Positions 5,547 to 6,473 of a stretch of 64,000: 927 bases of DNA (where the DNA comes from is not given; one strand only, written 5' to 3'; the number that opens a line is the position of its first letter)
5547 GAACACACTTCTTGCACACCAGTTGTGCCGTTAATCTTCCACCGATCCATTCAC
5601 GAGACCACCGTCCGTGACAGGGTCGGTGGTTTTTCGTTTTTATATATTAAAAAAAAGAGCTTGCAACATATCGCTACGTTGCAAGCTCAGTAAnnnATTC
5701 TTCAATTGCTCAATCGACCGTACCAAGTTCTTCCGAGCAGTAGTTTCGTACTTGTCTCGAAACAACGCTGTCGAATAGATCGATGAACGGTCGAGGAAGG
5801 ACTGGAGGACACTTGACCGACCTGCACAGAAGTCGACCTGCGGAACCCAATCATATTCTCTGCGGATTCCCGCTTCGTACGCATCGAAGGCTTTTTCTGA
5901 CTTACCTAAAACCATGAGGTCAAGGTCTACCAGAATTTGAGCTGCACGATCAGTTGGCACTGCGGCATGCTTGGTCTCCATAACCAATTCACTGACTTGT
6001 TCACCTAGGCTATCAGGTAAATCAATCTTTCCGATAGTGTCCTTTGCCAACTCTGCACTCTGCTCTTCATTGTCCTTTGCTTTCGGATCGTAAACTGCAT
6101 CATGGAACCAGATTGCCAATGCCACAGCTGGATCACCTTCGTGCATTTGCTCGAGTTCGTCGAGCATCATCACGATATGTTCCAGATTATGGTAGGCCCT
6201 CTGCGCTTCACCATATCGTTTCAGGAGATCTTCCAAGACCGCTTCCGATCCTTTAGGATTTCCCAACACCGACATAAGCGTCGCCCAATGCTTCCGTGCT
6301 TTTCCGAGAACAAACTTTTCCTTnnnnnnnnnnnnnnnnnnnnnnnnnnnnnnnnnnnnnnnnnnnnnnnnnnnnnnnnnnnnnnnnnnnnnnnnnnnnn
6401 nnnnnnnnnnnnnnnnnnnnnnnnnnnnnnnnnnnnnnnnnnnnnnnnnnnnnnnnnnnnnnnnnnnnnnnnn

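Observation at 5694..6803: Phosphopantetheine adenylyltransferase fused to an HD-domain phosphohydrolase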

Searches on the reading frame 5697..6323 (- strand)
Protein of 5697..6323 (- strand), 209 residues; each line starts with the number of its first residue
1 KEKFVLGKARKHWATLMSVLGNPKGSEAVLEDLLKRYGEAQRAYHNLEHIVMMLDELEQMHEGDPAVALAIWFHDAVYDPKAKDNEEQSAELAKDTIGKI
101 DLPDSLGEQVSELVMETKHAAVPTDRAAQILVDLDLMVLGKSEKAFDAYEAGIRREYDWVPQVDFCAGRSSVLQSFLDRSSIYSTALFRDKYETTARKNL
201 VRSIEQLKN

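Call 6: search_solved_structures(query=window:5697-6323:-, max_evalue=10, show_alignments=3)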
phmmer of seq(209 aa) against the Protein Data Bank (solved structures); distinct sequences matched with E-value up to 10: 0.
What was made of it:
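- Tried and rejected: PDB sequence search with the single domain found nothing (call 6).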

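Call 7: find_homologous_proteins(query=window:5697-6323:-, max_evalue=0.001)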
Query seq(209 aa) (209 aa): 928 proteins with E <= 0.001 among 1325 candidates; the best 120 are listed.
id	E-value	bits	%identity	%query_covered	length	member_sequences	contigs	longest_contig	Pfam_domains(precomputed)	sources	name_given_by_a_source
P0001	8.8e-106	370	82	98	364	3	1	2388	PF01467.33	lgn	-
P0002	6.3e-102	357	77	100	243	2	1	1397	-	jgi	jgi:predicted metal-dependent HD superfamily phosphohydrolase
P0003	1.9e-100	352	77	100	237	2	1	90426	-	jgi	jgi:predicted metal-dependent HD superfamily phosphohydrolase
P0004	8.7e-96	337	74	100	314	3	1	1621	-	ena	-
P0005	3.9e-80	286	64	99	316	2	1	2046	-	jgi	jgi:predicted metal-dependent HD superfamily phosphohydrolase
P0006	2.4e-78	280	65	99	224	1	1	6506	-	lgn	-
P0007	1.1e-68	249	58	99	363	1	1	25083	PF08218.18,PF01467.33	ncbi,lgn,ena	-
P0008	2.4e-67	244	57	99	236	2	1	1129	-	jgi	jgi:predicted metal-dependent HD superfamily phosphohydrolase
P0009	2.1e-58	215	54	96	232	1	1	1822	-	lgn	-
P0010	2.5e-58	215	52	95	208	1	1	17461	-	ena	-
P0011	3.8e-58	214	65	75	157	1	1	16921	-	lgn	-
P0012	6.3e-58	214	52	95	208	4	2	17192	-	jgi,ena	-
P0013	6.5e-56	207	50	92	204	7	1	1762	-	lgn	-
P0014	1.5e-53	199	49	94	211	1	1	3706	-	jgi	-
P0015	1.6e-53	199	48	92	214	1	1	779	-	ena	-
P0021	7.7e-52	194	50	96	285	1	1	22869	-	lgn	-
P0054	6.3e-46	175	45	95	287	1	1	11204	-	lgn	-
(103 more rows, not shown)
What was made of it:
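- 5694..6323 (-): PDE-like HD-superfamily phosphohydrolase domain, residues 161-369 plus the stop codon. The family is the one JGI names 'predicted metal-dependent HD superfamily phosphohydrolase'. 928 homologues, most of the listed ones standalone proteins of about 205-215 aa (call 7).
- On 'Predicted metal-dependent HD superfamily phosphohydrolase' family (COG4339 / IPR009218 by recollection): E values from 1e-106 to 1e-42 to proteins that JGI names this way, at 95-100% coverage (call 7).
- Most family members listed in the domain search are standalone (call 7).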

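Call 10: find_encoding_contigs(protein=P0003, flank=8000, max_places=3)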
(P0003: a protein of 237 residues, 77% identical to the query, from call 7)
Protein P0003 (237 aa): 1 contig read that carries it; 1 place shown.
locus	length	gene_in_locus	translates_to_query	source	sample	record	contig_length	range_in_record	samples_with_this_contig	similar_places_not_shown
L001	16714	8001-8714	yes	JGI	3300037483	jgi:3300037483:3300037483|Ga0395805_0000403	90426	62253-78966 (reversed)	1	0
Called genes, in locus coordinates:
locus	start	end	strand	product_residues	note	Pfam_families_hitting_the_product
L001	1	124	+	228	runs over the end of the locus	PF00270:DEAD, PF13401:AAA_22 (weak)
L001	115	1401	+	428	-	PF00271:Helicase_C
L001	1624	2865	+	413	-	-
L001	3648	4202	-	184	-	-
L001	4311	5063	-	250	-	PF00702:Hydrolase (weak), PF13419:HAD_2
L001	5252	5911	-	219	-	-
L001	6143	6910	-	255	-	PF01978:TrmB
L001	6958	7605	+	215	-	PF01121:CoaE, PF13238:AAA_18 (weak)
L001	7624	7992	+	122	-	PF01467:CTP_transf_like, PF08218:Citrate_ly_lig (weak)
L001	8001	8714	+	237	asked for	-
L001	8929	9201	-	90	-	PF18893:DUF5652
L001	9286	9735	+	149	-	-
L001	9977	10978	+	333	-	PF01699:Na_Ca_ex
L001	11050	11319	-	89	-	PF01649:Ribosomal_S20p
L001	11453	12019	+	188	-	PF01330:RuvA_N, PF14520:HHH_5, PF07499:RuvA_C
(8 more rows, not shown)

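Call 11: find_encoding_contigs(protein=P0007, flank=8000, max_places=3)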
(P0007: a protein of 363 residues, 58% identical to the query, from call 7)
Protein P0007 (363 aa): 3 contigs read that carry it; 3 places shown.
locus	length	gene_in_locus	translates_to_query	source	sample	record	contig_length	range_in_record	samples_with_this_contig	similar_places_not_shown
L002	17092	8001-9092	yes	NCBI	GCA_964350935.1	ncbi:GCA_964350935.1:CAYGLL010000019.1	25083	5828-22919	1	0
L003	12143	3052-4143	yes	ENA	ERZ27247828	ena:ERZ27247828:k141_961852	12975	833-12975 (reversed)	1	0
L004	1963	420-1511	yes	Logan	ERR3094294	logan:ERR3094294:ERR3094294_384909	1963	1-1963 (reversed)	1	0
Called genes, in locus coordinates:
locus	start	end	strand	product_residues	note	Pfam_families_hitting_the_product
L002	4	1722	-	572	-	PF05157:MshEN, PF00437:T2SSE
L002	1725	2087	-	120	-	-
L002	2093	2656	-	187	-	-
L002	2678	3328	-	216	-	-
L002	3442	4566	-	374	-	PF11104:PilM_2, PF14450:FtsA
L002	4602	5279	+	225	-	PF00156:Pribosyltran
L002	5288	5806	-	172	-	-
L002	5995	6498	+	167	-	PF05974:DUF892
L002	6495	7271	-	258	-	PF01978:TrmB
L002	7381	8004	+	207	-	PF01121:CoaE, PF13238:AAA_18 (faint)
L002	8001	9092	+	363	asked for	PF01467:CTP_transf_like, PF08218:Citrate_ly_lig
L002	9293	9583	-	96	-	-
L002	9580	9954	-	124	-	-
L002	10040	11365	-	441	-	PF13522:GATase_6, PF13537:GATase_7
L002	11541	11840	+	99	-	PF01741:MscL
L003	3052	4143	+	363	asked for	PF01467:CTP_transf_like, PF08218:Citrate_ly_lig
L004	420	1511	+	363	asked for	PF01467:CTP_transf_like, PF08218:Citrate_ly_lig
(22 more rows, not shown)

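Call 19: search_solved_structures(query=A2, max_evalue=10, show_alignments=3)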
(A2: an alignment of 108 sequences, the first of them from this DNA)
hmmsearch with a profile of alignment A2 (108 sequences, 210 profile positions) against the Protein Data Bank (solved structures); distinct sequences matched with E-value up to 10: 2.
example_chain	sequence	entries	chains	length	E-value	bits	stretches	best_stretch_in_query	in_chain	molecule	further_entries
3dto_A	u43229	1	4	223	0.013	18.2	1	25-134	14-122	BH2835 protein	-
3gw7_A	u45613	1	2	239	0.028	17.1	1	22-138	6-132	Uncharacterized protein yedJ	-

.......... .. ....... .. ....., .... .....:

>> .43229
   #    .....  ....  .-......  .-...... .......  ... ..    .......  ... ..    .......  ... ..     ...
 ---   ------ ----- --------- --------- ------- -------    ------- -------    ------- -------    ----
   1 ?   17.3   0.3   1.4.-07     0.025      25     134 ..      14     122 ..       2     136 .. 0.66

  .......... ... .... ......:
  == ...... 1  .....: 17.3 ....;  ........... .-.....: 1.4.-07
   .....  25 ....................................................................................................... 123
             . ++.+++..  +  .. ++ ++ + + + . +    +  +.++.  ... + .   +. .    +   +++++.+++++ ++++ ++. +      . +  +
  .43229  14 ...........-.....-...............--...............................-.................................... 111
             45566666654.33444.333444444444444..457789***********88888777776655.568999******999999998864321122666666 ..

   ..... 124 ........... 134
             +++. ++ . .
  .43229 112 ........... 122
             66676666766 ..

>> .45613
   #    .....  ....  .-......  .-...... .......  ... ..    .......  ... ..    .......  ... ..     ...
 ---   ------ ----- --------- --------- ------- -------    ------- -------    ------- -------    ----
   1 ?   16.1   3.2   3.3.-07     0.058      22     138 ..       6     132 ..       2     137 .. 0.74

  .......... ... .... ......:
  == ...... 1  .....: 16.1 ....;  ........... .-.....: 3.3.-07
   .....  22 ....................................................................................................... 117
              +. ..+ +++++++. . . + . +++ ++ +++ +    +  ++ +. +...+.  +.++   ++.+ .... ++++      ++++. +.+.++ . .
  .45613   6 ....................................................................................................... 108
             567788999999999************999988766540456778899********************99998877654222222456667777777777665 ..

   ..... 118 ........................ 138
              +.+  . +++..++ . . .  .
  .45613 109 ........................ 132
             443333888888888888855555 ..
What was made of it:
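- Tried and rejected: The family profile gave only marginal hits to BH2835 and YedJ (call 19).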

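Call 24: predict_structure(alignment_id=A2)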
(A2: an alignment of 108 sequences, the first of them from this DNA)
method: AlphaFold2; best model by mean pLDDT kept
length: 209 residues; sequences in the alignment: 108
mean_pLDDT: 97.8   pTM: 0.93
mean pLDDT of the five models: 97.8, 97.6, 97.3, 97.2, 97.0
residues with pLDDT >= 90: 205; 70-90: 4; 50-70: 0; < 50: 0
segments of 3 or more residues with pLDDT < 50: none
pLDDT, mean of each block of 10 residues (from residue 1): 96 98 97 98 98 97 94 99 98 98 98 98 97 99 99 98 98 98 98 99 98
secondary structure, 60 per line:
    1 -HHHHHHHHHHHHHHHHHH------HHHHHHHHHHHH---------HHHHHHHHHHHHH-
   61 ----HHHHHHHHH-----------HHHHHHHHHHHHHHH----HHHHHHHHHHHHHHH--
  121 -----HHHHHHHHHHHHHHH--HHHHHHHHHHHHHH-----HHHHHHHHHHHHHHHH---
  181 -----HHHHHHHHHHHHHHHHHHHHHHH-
elements in order: H2-19 H26-37 H47-59 H65-73 H85-99 H104-118 H126-140 H143-156 H162-177 H186-208
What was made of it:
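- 5694..6323 (-): AF2 pLDDT 97.8, ten helices (call 24).
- On HD superfamily (Aravind & Koonin H..HD..D metal-dependent phosphohydrolases): The AF2 model has pLDDT 97.8 and ten helices (call 24).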

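Call 54: fold_search(model_id=the predicted structure, library=pdb)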
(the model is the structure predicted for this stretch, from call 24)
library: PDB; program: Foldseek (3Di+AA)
matches with E <= 10: 250; with E <= 0.001: 0
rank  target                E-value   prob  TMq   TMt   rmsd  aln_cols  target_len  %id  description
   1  4npw                  1.5e-02  1.00  0.53  0.37   8.1       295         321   14  Crystal structure of human PDE1B bound to inhibitor 19A (7,8-dimethoxy-N-[(2S)-1-(3-methyl-1H-pyrazol-5-yl)propan-2-yl]q (released 2014-07-16)
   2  2pq7                  2.2e-02  1.00  0.53  0.62   6.5       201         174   15  Crystal structure of predicted HD superfamily hydrolase (104161995) from uncultured Thermotogales bacterium at 1.45 A re (released 2007-05-15)
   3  4c1i_A                2.5e-02  1.00  0.57  0.40   7.3       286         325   14  Selective Inhibitors of PDE2, PDE9, and PDE10: Modulators of Activity of the Central Nervous System (released 2014-08-27)
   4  7far                  2.7e-02  1.00  0.58  0.45   6.6       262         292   11  Crystal structure of PDE5A in complex with inhibitor L12 (released 2022-05-18)
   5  5xkm_E                2.8e-02  1.00  0.58  0.41   7.0       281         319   14  Crystal structure of human phosphodiesterase 2A in complex with 6-methyl-N-(1-(4-(trifluoromethoxy)phenyl)propyl)pyraz (released 2017-08-16)
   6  6msa_A                2.9e-02  1.00  0.58  0.41   6.6       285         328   11  Novel, potent, selective and brain penetrant phosphodiesterase 10A inhibitors (released 2019-01-09)
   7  6acb                  3.1e-02  1.00  0.54  0.40   7.3       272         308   10  Crystal structure of PDE5 in complex with inhibitor LW1805 (released 2018-09-19)
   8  9wp3_D                3.2e-02  1.00  0.56  0.40   7.5       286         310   15  The crystal structure of PDE2A complexed with inhibitor 13j (released 2026-02-18)
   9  4ajm_D                3.5e-02  1.00  0.62  0.44   6.6       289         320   11  Development of a plate-based optical biosensor methodology to identify PDE10 fragment inhibitors (released 2013-03-06)
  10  6c7e_C                3.5e-02  1.00  0.56  0.38   7.4       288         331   12  Crystal structure of human phosphodiesterase 2A with 1-(2-chlorophenyl)-N,4-dimethyl-[1,2,4]triazolo[4,3-a]quinoxaline (released 2018-08-15)
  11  5dh4_A                3.9e-02  1.00  0.59  0.43   6.9       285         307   10  PDE10 complexed with 5-chloro-N-[(2,4-dimethylthiazol-5-yl)methyl]pyrazolo[1,5-a]pyrimidin-7-amine (released 2016-01-27)
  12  6ezu_B                4.0e-02  1.00  0.60  0.42   6.7       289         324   12  Schistosoma mansoni Phosphodiesterase 4A (released 2018-12-12)
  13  5vyd_A                4.4e-02  1.00  0.64  0.46   5.6       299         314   10  Crystal structure of phosphodiesterase domain of RhoPDE fusion protein from the Choanoflagellate Salpingoeca rosetta (released 2017-10-18)
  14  4c1i_C                4.4e-02  1.00  0.57  0.40   7.3       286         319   13  Selective Inhibitors of PDE2, PDE9, and PDE10: Modulators of Activity of the Central Nervous System (released 2014-08-27)
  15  5tz3_C                4.4e-02  1.00  0.56  0.38   7.3       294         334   12  CRYSTAL STRUCTURE OF HUMAN PHOSPHODIESTERASE 2A IN COMPLEX with [1,2,4]triazolo[1,5-a]pyrimidin-7-yl}-N-(naphthalene-2 (released 2017-02-22)
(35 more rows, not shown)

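Call 55: search_protein_families(library=pfam, proteins=[P0021, P0054], max_evalue=0.001)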
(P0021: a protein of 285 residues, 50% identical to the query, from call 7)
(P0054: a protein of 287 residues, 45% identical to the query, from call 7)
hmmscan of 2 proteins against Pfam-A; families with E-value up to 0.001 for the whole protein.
P0021 (285 aa): 0 families

P0054 (287 aa): 0 families

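Call 78: search_protein_families(library=pfam, alignment_id=A2, max_evalue=1)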
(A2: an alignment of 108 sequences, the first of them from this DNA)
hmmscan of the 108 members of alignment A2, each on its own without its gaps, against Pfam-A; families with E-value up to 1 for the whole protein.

A. member 1, seq(209 aa): 2 families
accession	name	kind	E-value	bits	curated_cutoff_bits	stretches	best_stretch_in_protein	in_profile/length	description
PF13428.12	TPR_14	-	0.0011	19.9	23.5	1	10-47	4-41/44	Tetratricopeptide repeat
PF06141.17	Phage_tail_U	-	0.11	13.2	25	1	55-106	26-77/130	Phage minor tail protein U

B. families by the number of members that match (of 108 scanned): 31 families (the first 25 are shown)
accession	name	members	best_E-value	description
PF01966.28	HD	15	0.00067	HD domain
PF13875.12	DUF4202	9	0.0054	Domain of unknown function (DUF4202)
PF06141.17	Phage_tail_U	7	0.0059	Phage minor tail protein U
PF03720.21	UDPG_MGDP_dh_C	5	0.088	UDP-glucose/GDP-mannose dehydrogenase family, UDP binding domain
PF08825.15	E2_bind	4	0.0055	E2 binding domain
PF13428.12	TPR_14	2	0.0011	Tetratricopeptide repeat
PF08311.18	Mad3_BUB1_I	2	0.035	Mad3/BUB1 homology region 1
PF00515.34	TPR_1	2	0.16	Tetratricopeptide repeat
PF02381.23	MraZ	1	0.0028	MraZ protein, putative antitoxin-like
PF00787.29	PX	1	0.0086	PX domain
PF04107.18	GCS2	1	0.012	Glutamate-cysteine ligase family 2(GCS2)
PF15750.11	UBZ_FAAP20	1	0.029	Ubiquitin-binding zinc-finger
PF13857.12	Ank_5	1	0.03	Ankyrin repeats (many copies)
PF21151.2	CSN1_C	1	0.036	COP9 signalosome complex subunit 1, C-terminal helix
PF04167.18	DUF402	1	0.05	Protein of unknown function (DUF402)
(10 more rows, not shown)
